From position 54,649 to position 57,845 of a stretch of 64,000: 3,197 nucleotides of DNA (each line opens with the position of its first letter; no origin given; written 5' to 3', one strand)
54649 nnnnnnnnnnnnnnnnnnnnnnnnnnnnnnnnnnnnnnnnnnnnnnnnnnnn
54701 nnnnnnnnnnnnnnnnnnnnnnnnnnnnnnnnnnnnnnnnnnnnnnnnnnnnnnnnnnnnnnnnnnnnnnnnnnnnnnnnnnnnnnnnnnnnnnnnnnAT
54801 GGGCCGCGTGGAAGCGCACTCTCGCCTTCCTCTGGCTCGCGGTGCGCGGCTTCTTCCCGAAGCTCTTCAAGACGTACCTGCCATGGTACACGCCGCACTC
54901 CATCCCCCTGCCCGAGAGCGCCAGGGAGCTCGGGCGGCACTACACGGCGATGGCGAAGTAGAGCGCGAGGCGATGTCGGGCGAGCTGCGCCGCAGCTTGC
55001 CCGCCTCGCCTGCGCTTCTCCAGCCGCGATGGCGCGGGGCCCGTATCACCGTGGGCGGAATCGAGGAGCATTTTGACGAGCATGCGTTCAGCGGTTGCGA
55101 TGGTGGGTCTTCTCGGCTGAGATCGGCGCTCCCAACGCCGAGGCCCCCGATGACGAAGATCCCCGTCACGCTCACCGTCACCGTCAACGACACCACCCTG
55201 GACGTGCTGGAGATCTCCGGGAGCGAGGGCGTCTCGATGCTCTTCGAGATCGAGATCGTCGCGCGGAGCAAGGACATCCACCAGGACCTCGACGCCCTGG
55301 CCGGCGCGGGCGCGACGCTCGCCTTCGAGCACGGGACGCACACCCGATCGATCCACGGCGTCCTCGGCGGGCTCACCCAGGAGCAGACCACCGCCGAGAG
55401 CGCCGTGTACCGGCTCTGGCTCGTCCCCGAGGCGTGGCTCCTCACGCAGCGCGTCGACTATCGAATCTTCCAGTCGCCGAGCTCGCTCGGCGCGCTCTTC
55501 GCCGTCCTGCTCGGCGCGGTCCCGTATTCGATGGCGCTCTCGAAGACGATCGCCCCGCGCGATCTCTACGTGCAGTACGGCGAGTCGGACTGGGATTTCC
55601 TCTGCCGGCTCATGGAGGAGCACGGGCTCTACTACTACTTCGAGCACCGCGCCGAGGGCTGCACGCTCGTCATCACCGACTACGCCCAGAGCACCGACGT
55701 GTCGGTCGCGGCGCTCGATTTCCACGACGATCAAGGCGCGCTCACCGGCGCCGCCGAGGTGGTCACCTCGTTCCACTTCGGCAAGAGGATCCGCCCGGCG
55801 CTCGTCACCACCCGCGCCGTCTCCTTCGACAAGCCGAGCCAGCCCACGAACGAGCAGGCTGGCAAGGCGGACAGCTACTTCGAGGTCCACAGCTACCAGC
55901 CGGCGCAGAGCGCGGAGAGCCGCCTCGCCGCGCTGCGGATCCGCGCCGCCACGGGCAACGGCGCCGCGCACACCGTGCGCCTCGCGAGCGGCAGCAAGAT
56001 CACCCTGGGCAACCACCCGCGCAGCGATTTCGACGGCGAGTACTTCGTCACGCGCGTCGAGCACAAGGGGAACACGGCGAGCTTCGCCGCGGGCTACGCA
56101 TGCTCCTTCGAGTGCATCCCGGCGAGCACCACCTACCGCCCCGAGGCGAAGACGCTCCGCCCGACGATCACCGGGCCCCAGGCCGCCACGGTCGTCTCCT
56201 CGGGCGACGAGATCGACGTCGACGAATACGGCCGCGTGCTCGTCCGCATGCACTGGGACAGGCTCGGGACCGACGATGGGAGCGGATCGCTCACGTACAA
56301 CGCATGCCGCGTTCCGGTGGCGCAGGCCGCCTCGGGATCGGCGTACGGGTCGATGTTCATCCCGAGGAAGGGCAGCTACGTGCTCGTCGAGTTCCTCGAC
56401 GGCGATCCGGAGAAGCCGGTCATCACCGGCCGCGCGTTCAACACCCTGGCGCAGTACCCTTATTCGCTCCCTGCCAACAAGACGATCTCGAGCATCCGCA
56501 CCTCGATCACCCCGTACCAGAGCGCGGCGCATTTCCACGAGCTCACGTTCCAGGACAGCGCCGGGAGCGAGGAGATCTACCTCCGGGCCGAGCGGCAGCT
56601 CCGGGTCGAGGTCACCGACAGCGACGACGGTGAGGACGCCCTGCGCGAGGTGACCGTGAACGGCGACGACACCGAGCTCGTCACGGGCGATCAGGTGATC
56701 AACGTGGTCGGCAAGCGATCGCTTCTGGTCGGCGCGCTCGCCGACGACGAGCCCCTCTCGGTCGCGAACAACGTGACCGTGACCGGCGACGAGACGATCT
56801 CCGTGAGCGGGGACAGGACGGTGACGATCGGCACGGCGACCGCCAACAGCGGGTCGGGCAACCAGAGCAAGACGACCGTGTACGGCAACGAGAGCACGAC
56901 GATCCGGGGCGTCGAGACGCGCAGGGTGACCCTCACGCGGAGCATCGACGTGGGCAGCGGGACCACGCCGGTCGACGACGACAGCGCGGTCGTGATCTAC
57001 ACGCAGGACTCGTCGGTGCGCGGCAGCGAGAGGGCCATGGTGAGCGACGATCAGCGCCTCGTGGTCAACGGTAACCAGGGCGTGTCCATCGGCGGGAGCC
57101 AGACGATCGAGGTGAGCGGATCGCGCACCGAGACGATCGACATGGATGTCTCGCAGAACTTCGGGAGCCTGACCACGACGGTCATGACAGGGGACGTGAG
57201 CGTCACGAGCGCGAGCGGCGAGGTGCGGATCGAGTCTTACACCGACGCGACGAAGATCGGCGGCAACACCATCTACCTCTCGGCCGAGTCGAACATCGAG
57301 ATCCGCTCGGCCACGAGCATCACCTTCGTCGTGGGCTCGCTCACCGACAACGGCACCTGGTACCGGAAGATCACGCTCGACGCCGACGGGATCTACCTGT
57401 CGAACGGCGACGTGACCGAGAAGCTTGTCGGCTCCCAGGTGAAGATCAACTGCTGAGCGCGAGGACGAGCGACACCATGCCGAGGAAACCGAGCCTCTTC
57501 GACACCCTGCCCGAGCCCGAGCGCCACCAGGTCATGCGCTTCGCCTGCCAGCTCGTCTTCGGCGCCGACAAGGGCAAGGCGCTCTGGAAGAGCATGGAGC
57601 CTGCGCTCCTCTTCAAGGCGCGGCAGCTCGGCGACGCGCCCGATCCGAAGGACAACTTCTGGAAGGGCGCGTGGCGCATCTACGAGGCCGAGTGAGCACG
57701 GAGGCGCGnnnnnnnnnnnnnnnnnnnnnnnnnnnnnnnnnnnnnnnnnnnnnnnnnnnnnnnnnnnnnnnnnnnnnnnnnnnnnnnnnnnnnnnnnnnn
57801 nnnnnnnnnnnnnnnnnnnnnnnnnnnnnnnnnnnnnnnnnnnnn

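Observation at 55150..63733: Orphan VgrG cargo island with three DUF2169 paralogues and a single effector gene, no T6SS core genes or immunity gene nearby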

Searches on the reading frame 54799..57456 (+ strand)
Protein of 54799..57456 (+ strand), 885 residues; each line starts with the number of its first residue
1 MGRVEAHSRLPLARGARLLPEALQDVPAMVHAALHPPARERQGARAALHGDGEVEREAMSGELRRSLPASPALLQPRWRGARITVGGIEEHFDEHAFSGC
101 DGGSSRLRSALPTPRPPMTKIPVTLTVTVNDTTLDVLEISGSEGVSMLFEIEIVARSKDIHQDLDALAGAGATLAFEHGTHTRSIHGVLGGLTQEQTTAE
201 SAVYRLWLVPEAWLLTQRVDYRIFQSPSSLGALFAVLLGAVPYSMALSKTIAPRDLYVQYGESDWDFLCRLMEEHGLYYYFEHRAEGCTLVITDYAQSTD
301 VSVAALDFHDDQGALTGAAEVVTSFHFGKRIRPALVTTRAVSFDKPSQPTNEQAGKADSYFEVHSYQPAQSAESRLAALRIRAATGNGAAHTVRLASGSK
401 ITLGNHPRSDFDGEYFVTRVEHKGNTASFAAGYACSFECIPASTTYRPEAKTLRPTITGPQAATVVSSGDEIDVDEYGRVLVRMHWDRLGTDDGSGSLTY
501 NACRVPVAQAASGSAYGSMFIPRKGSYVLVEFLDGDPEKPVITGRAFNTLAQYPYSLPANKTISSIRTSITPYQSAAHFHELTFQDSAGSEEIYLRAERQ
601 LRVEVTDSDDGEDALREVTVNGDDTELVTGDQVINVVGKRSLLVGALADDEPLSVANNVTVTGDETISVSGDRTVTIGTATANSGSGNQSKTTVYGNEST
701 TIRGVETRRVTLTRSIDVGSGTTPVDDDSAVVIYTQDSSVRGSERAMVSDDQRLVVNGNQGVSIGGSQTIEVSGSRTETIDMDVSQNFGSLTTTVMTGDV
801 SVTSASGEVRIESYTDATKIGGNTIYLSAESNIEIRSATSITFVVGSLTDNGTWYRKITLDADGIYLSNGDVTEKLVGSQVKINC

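Call 3: search_protein_families(library=pfam, proteins=[window:54799-57456:+], max_evalue=0.01)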
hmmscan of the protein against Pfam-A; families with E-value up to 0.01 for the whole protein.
window:54799-57456:+ (885 aa): 5 families
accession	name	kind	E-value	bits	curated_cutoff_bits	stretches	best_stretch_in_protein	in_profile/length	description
PF05954.17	Phage_GPD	-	1.6e-61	208.6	30.1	1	143-425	2-302/305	Phage tail baseplate hub (GPD)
PF22178.3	Gp5_trimer_C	-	1.2e-16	61.3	30.9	3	576-681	11-108/112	Bacteriophage T4 gp5 C-terminal trimerisation domain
PF04717.18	Phage_base_V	-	8.9e-08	32.8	23.8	1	504-546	32-74/75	Type VI secretion system/phage-baseplate injector OB domain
PF20093.5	DUF6484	-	0.0017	19.5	27.6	0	525-545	40-60/61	Domain of unknown function (DUF6484)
PF06715.18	Gp5_C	-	0.0024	18.3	20.4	1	659-678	5-24/24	Gp5 C-terminal repeat (3 copies)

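Call 101: search_protein_families(library=ncbifam, proteins=[window:55150-57453:+], max_evalue=0.01)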
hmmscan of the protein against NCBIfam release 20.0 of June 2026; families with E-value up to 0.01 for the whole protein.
window:55150-57453:+ (768 aa): 2 families
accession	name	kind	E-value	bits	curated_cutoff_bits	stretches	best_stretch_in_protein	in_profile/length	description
TIGR03361.1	VI_Rhs_Vgr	subfamily_domain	3.2e-115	385.6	186.35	1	7-492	2-504/513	type VI secretion system tip protein TssI/VgrG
TIGR01646.1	vgr_GE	subfamily_domain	4.4e-87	293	121.8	1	18-482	2-479/480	type VI secretion system tip protein VgrG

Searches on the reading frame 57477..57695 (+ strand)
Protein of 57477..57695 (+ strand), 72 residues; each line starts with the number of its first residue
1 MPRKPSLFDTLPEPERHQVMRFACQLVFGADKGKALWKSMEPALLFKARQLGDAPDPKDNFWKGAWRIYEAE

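Call 3: search_protein_families(library=pfam, proteins=[window:57477-57695:+], max_evalue=0.01)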
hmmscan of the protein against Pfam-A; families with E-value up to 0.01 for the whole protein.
window:57477-57695:+ (72 aa): 0 families

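Call 41: find_homologous_proteins(query=window:57477-57692:+, max_evalue=0.01)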
Query window:57477-57692:+ (72 aa): 6 proteins with E <= 0.01 among 6 candidates.
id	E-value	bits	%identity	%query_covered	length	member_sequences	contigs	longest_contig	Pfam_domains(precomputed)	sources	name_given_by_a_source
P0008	1.1e-43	164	100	100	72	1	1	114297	-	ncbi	ncbi:MAG: hypothetical protein U0359_22270 [Byssovorax sp.]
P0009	7.8e-32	126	76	100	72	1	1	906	-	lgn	-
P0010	2.1e-26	109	66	99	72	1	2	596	-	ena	-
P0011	1.7e-24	103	63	100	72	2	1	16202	-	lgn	-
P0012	2.6e-16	77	53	97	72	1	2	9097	-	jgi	-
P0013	1.2e-11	62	46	100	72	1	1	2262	-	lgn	-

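Call 42: find_encoding_contigs(protein=P0012, flank=10000, max_places=3)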
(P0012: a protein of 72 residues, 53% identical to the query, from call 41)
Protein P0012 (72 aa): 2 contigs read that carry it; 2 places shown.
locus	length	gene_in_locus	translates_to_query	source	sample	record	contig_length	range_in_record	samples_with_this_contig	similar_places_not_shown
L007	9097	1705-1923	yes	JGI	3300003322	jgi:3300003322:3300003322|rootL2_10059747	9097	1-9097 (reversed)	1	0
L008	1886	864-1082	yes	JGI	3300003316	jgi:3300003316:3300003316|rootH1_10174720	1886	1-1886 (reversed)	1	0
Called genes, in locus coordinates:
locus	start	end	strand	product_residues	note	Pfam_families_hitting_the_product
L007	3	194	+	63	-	?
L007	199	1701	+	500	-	-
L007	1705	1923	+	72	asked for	-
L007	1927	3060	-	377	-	PF09937:DUF2169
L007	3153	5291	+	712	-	PF05954:Phage_GPD, PF04717:Phage_base_V, PF22178:Gp5_trimer_C, PF06715:Gp5_C (faint)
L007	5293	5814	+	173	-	-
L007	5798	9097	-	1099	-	?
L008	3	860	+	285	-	?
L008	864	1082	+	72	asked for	-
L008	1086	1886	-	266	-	?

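Call 94: search_protein_families(library=pfam, proteins=[L007:5293-5811:+, window:57477-57692:+], max_evalue=1)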
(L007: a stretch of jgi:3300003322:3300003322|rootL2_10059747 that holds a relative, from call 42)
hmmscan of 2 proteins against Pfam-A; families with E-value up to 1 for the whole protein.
L007:5293-5811:+ (173 aa): 2 families
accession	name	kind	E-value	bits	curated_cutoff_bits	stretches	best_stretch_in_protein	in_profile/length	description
PF10106.14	DUF2345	-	0.0067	16.7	30.7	1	82-161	5-87/151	Uncharacterized protein conserved in bacteria (DUF2345)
PF04790.18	Sarcoglycan_1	-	0.2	11.4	32.5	1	55-164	98-205/259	Sarcoglycan complex subunit protein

window:57477-57692:+ (72 aa): 0 families

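Call 101: search_protein_families(library=ncbifam, proteins=[window:57477-57692:+], max_evalue=0.01)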
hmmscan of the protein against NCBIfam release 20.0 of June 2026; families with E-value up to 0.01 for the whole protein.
window:57477-57692:+ (72 aa): 0 families
